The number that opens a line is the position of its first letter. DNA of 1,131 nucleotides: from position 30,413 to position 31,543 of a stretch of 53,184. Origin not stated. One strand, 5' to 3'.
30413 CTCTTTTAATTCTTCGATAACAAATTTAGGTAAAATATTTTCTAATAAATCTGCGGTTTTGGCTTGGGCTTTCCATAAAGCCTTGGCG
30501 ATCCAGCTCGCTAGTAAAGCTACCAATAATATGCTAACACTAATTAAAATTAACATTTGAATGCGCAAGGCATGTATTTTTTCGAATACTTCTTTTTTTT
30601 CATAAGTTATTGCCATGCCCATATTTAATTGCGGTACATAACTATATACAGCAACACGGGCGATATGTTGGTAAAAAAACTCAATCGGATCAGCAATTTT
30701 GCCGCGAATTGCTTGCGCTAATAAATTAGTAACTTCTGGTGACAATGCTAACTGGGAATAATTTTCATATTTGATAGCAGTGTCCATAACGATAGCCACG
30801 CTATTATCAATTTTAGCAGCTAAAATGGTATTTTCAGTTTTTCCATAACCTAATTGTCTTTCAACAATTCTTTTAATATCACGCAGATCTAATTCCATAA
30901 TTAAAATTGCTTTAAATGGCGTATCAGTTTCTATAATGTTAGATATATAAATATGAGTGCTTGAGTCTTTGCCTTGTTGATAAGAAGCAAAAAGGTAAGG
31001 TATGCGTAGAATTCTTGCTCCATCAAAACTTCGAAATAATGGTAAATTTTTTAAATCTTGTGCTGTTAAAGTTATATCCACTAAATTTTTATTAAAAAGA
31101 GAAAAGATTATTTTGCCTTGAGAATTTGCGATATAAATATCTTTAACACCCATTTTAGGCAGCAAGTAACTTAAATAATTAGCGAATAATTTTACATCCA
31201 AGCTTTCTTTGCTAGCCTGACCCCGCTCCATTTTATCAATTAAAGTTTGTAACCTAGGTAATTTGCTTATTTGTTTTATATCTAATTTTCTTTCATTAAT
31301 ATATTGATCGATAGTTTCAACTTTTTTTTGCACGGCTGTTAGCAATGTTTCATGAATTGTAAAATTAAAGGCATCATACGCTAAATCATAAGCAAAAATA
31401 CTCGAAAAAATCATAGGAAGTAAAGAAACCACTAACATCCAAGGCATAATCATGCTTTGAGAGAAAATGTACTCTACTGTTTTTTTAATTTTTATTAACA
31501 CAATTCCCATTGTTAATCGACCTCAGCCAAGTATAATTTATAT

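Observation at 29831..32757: Orphan UrtA/AmiC-like binding protein translationally coupled to a Cache-type adenylate cyclase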

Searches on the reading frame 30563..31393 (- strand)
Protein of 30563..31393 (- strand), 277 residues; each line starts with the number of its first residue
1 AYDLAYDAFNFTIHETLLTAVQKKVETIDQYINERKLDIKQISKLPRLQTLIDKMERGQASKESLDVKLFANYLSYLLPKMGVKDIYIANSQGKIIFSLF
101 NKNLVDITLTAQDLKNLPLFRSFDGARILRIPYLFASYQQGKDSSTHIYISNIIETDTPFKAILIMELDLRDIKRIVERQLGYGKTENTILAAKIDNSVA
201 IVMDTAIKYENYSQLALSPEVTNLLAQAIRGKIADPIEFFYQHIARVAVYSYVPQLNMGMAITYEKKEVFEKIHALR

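Call 79: predict_structure(alignment_id=A8)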
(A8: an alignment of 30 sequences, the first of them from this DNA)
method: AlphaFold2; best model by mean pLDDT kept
length: 277 residues; sequences in the alignment: 30
mean_pLDDT: 89.7   pTM: 0.86
mean pLDDT of the five models: 89.7, 89.1, 88.7, 88.4, 87.7
residues with pLDDT >= 90: 195; 70-90: 68; 50-70: 12; < 50: 2
segments of 3 or more residues with pLDDT < 50: none
pLDDT, mean of each block of 10 residues (from residue 1): 91 93 95 96 92 86 83 93 95 94 93 92 95 86 75 85 95 89 84 89 76 81 95 91 93 95 93 83
secondary structure, 60 per line:
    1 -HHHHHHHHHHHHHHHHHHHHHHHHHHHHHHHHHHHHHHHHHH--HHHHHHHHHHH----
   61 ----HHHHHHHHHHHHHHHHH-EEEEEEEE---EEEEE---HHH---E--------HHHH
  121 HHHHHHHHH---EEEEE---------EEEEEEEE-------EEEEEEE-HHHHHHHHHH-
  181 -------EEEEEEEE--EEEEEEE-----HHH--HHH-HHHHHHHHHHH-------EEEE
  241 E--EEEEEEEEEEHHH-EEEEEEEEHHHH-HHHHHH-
elements in order: H2-43 H46-56 H65-81 E83-90 E94-98 H117-129 E133-137 E147-154 E162-168 H170-179 E188-195 E198-204 H219-229 E237-241 E244-253 E258-265 H266-269 H271-276

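Call 81: fold_search(model_id=the predicted structure, library=pdb)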
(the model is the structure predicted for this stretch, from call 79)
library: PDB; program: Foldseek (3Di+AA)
matches with E <= 10: 1267; with E <= 0.001: 165
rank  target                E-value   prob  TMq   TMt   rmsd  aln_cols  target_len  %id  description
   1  6w3x_A                1.9e-10  1.00  0.61  0.67   5.6       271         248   14  Crystal structure of ligand-binding domain of Campylobacter jejuni chemoreceptor Tlp3 in complex with L-valine (released 2020-05-20)
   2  6w3s_A                2.2e-10  1.00  0.62  0.68   5.6       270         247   12  Crystal structure of ligand-binding domain of Campylobacter jejuni chemoreceptor Tlp3 in complex with L-leucine (released 2020-05-20)
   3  6w3r_B                2.5e-10  1.00  0.60  0.65   5.1       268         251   13  Crystal structure of ligand-binding domain of Campylobacter jejuni chemoreceptor Tlp3 in complex with 3-methylisoleuci (released 2020-05-20)
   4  4xmr_A                2.5e-10  1.00  0.60  0.67   5.3       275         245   13  Crystal structure of the sensory domain of the Campylobacter jejuni chemoreceptor Tlp3 (CcmL) with isoleucine bound. (released 2015-11-04)
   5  6w3r_A                3.5e-10  1.00  0.61  0.67   5.6       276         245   13  Crystal structure of ligand-binding domain of Campylobacter jejuni chemoreceptor Tlp3 in complex with 3-methylisoleuci (released 2020-05-20)
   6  3e4p_B                3.5e-10  1.00  0.56  0.61   8.1       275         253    9  Crystal structure of malonate occupied DctB (released 2008-10-21)
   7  4xmr_B                4.1e-10  1.00  0.59  0.64   5.4       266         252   15  Crystal structure of the sensory domain of the Campylobacter jejuni chemoreceptor Tlp3 (CcmL) with isoleucine bound. (released 2015-11-04)
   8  6w3o_A                4.1e-10  1.00  0.60  0.67   5.2       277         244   14  Crystal structure of ligand-binding domain of Campylobacter jejuni chemoreceptor Tlp3 in complex with 4-methylisoleuci (released 2020-05-20)
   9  6w3p_A                4.4e-10  1.00  0.62  0.69   5.2       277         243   13  Crystal structure of ligand-binding domain of Campylobacter jejuni chemoreceptor Tlp3 in complex with beta-methylnorle (released 2020-05-20)
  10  3by9_A                4.4e-10  1.00  0.59  0.63   7.6       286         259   12  Crystal structure of the V. cholerae Histidine Kinase DctB Sensor Domain (released 2008-08-12)
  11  4xmq_A                4.9e-10  1.00  0.61  0.67   5.5       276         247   13  Crystal structure of the sensory domain of the Campylobacter jejuni chemoreceptor Tlp3 (CcmL) (released 2015-11-04)
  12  3by9_B                5.6e-10  1.00  0.60  0.64   7.4       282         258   12  Crystal structure of the V. cholerae Histidine Kinase DctB Sensor Domain (released 2008-08-12)
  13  9a65_B                6.2e-10  1.00  0.60  0.29   5.7       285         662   13  Integrative model of YVAQ-MCPB by crosslinking MS and deep learning (released 2024-09-18)
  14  8bmv_B                6.2e-10  1.00  0.56  0.61   6.1       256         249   12  Ligand binding domain of the P. Putida receptor McpH in complex with Uric acid (released 2024-07-24)
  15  8bmv_A                7.4e-10  1.00  0.58  0.64   5.8       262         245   13  Ligand binding domain of the P. Putida receptor McpH in complex with Uric acid (released 2024-07-24)
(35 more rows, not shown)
